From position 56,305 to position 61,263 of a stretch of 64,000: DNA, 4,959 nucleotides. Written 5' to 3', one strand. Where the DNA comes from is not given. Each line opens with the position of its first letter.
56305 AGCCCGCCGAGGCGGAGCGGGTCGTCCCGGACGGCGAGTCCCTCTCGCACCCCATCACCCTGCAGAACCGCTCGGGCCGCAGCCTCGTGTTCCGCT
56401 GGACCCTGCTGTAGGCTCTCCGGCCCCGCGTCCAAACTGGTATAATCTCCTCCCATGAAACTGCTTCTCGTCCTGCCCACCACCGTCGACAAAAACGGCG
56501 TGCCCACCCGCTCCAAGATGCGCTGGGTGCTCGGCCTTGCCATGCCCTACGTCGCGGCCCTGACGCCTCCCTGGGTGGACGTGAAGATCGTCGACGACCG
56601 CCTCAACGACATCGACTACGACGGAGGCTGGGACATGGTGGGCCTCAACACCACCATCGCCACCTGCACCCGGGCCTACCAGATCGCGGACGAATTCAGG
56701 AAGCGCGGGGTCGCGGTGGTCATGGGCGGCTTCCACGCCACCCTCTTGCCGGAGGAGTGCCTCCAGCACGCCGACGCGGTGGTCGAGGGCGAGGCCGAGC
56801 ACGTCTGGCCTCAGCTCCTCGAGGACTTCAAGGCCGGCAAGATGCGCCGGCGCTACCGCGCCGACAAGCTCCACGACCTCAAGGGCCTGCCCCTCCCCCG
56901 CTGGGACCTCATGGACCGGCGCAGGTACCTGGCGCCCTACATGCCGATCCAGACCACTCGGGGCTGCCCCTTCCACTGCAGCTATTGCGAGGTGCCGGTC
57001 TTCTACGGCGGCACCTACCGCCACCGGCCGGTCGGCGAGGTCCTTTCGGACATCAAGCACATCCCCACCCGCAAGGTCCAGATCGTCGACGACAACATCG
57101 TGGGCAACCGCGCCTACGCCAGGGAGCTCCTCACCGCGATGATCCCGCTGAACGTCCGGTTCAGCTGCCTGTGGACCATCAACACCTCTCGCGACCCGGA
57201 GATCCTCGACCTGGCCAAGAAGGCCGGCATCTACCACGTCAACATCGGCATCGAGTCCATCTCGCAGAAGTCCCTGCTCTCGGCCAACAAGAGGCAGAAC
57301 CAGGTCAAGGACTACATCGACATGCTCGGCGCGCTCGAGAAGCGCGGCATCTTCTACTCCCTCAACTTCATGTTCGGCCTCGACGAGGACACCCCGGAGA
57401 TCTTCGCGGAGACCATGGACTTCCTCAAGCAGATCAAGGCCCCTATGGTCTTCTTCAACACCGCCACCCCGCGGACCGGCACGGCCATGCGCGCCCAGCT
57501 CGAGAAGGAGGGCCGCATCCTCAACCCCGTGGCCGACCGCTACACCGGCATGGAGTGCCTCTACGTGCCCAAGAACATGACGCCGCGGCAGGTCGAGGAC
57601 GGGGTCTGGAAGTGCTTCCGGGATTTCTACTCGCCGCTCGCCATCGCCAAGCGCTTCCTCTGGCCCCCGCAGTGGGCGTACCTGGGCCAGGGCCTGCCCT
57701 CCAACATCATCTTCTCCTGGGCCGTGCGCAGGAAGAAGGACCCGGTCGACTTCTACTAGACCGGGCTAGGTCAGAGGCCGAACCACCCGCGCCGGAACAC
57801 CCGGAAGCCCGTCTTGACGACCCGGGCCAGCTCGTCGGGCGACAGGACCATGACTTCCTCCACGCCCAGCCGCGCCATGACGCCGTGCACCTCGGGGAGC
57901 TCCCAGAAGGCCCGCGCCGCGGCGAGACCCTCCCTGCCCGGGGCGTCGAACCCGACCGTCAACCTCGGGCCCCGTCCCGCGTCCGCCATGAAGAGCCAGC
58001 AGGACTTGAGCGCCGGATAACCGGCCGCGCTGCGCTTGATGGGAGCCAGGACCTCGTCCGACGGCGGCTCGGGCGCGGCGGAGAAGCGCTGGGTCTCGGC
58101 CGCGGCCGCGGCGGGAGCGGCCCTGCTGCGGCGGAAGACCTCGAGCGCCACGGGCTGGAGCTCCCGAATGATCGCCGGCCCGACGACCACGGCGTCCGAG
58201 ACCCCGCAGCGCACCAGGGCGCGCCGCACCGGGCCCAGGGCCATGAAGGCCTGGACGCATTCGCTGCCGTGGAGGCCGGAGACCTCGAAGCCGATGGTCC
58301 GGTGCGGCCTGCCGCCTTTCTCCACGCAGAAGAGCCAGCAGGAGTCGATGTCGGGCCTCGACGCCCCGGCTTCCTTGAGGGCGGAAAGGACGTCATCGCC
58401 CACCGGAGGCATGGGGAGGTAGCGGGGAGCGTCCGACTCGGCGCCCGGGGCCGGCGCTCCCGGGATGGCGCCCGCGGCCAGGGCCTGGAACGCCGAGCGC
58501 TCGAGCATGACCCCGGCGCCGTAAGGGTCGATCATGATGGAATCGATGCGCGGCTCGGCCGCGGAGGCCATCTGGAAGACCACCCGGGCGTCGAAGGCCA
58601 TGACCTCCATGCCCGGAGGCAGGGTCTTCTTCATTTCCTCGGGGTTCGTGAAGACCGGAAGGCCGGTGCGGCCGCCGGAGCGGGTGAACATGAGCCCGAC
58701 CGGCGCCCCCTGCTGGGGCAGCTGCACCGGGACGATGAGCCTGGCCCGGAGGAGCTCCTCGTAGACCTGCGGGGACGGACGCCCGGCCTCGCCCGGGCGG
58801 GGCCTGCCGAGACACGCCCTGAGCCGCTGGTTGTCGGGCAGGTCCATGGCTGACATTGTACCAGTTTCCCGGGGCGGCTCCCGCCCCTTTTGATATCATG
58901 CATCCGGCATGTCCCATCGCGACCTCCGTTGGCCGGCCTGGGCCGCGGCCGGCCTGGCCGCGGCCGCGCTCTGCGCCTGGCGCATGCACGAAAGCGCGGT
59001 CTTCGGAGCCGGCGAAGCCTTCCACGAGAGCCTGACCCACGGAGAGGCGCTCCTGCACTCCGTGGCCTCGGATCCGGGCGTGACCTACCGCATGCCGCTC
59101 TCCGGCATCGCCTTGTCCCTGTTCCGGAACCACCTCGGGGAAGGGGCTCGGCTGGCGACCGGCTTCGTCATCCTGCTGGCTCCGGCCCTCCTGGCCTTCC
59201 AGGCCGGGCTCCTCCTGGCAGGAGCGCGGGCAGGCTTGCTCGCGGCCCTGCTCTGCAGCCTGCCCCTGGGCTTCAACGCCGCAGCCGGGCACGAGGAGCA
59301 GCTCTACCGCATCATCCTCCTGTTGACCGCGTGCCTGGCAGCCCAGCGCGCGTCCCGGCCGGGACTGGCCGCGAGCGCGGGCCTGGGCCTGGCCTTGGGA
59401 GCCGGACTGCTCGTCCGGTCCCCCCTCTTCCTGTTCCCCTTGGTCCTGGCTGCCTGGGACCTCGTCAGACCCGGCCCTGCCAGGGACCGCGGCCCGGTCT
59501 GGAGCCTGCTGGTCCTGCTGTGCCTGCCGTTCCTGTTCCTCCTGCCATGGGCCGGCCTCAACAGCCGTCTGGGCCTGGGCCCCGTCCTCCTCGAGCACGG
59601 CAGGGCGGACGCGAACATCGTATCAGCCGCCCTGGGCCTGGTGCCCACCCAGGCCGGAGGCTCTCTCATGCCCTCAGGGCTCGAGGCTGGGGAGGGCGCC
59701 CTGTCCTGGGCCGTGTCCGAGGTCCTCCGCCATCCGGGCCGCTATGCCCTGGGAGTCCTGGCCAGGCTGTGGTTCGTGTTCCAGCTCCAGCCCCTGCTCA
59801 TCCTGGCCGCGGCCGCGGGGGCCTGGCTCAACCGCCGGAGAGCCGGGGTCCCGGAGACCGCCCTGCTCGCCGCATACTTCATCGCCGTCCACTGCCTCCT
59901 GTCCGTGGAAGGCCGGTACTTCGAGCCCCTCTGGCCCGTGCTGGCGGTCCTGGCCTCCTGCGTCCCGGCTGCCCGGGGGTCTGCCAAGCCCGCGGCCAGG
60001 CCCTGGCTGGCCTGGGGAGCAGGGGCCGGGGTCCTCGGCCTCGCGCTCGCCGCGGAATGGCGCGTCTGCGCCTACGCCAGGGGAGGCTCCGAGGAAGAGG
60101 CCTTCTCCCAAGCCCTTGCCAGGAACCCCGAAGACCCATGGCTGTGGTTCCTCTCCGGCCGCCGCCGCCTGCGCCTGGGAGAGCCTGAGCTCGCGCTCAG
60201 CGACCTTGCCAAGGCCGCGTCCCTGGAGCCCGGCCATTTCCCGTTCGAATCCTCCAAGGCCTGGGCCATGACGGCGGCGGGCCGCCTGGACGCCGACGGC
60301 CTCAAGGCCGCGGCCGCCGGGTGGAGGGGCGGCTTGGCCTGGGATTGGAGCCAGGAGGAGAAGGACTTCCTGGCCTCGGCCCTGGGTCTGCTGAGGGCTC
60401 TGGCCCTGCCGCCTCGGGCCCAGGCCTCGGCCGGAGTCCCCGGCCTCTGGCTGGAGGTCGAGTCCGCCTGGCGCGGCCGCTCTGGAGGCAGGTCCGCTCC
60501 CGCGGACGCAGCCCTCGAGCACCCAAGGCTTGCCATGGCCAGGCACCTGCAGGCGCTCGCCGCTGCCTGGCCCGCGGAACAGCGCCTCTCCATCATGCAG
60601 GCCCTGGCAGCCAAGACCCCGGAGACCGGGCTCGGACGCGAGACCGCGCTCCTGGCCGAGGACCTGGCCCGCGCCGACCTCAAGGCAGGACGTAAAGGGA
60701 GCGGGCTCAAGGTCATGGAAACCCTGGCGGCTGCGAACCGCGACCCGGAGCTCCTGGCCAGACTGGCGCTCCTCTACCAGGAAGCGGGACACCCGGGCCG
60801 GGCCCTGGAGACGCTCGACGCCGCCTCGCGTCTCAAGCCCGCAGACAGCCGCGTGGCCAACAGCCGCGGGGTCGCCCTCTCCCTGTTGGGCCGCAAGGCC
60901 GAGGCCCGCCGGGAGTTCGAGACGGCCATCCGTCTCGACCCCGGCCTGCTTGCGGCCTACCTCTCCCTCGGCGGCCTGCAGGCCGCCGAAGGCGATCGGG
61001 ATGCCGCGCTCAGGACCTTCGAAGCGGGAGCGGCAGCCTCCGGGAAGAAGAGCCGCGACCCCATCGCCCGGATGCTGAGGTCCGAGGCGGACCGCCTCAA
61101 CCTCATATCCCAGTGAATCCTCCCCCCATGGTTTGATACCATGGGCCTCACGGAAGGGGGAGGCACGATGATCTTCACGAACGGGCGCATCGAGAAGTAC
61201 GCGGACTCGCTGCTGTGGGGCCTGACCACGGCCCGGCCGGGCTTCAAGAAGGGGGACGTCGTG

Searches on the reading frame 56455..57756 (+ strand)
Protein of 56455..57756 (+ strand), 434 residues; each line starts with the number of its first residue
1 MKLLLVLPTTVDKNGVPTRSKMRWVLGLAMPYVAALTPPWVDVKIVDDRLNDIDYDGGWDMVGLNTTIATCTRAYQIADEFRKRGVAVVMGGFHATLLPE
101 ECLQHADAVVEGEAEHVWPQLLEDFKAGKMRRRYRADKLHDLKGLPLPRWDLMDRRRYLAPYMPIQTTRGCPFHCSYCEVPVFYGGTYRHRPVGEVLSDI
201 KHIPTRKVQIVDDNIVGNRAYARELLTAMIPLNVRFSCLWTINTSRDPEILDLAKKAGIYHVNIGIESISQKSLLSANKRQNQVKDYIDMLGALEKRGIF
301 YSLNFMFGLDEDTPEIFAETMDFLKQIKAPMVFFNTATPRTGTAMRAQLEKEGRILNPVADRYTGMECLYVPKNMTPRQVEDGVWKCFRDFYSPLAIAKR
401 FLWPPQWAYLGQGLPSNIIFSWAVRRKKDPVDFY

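Call 44: search_protein_families(library=pfam, proteins=[window:56455-57756:+], max_evalue=0.0001)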
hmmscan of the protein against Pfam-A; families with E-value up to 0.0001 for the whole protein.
window:56455-57756:+ (434 aa): 3 families
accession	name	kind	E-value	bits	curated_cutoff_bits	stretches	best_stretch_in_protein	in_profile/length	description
PF04055.27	Radical_SAM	-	1.2e-19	71.6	29.5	1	165-324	1-166/166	Radical SAM superfamily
PF02310.24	B12-binding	-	1e-09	38.7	32.1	1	56-121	49-120/121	B12 binding domain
PF19864.5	Radical_SAM_N2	-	1.9e-05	24.6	29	1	80-145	80-145/151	Radical SAM proteins, N-terminal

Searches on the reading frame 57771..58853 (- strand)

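Call 44: search_protein_families(library=pfam, proteins=[window:57771-58853:-], max_evalue=0.0001)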
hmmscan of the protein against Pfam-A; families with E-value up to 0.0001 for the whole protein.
window:57771-58853:- (360 aa): 1 family
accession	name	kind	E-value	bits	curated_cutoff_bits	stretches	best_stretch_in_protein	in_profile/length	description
PF07179.17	SseB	-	2.4e-14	54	21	1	28-121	19-121/124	SseB protein N-terminal domain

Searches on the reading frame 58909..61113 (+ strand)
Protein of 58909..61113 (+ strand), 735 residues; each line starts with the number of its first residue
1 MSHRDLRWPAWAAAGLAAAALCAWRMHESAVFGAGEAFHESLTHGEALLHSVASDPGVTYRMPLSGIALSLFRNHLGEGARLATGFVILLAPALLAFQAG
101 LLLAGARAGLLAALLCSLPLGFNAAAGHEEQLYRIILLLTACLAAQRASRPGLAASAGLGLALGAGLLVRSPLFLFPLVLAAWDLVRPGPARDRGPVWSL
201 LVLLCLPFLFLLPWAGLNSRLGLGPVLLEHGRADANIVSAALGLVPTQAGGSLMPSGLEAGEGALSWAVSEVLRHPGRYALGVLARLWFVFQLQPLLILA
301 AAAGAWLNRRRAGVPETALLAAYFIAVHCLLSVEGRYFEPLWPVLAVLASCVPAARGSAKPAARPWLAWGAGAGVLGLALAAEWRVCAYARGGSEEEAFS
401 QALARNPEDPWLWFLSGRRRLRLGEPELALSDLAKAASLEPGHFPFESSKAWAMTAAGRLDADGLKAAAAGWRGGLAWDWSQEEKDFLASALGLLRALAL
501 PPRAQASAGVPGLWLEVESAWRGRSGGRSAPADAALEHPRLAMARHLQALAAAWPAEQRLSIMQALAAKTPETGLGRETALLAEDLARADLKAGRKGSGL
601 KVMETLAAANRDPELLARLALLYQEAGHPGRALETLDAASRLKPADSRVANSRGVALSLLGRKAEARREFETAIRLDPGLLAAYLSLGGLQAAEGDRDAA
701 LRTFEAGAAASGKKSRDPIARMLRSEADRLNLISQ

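Call 38: search_protein_families(library=pfam, proteins=[window:58909-61113:+], max_evalue=0.01)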
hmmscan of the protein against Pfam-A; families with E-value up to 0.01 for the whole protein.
window:58909-61113:+ (735 aa): 13 families
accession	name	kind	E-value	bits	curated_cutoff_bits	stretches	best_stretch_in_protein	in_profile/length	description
PF07719.23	TPR_2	-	2.7e-11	43.1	27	1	651-679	5-33/34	Tetratricopeptide repeat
PF14559.12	TPR_19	-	4.3e-10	40.2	25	1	664-712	8-56/68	Tetratricopeptide repeat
PF13431.12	TPR_17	-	1.6e-08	34.6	24.4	0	399-429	2-32/34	Tetratricopeptide repeat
PF13181.12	TPR_8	-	1.9e-08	34.2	25.7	0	651-678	5-32/34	Tetratricopeptide repeat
PF00515.34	TPR_1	-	6.7e-08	32.5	27.8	0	651-678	5-32/34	Tetratricopeptide repeat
PF13371.12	TPR_9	-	3.7e-07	30.5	35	1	621-678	3-60/73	Tetratricopeptide repeat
PF13432.12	TPR_16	-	1.3e-06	29.1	32.7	1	619-679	3-63/65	Tetratricopeptide repeat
PF13428.12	TPR_14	-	7.9e-06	26.5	23.5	0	613-649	1-37/44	Tetratricopeptide repeat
PF13414.12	TPR_11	-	0.0001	22.3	26.8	0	660-692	7-39/42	TPR repeat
PF13429.12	TPR_15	-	0.00076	19.4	26.2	1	594-692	127-232/280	Tetratricopeptide repeat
PF23914.1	TPR_CcmH_CycH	-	0.00081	19.7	42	0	400-456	40-96/158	Cytochrome c-type biogenesis protein H TPR domain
PF09976.15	TPR_21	-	0.0042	17.3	25.5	0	557-675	56-174/193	Tetratricopeptide repeat-like domain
PF13176.12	TPR_7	-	0.0077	16.7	27.9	0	683-706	1-24/36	Tetratricopeptide repeat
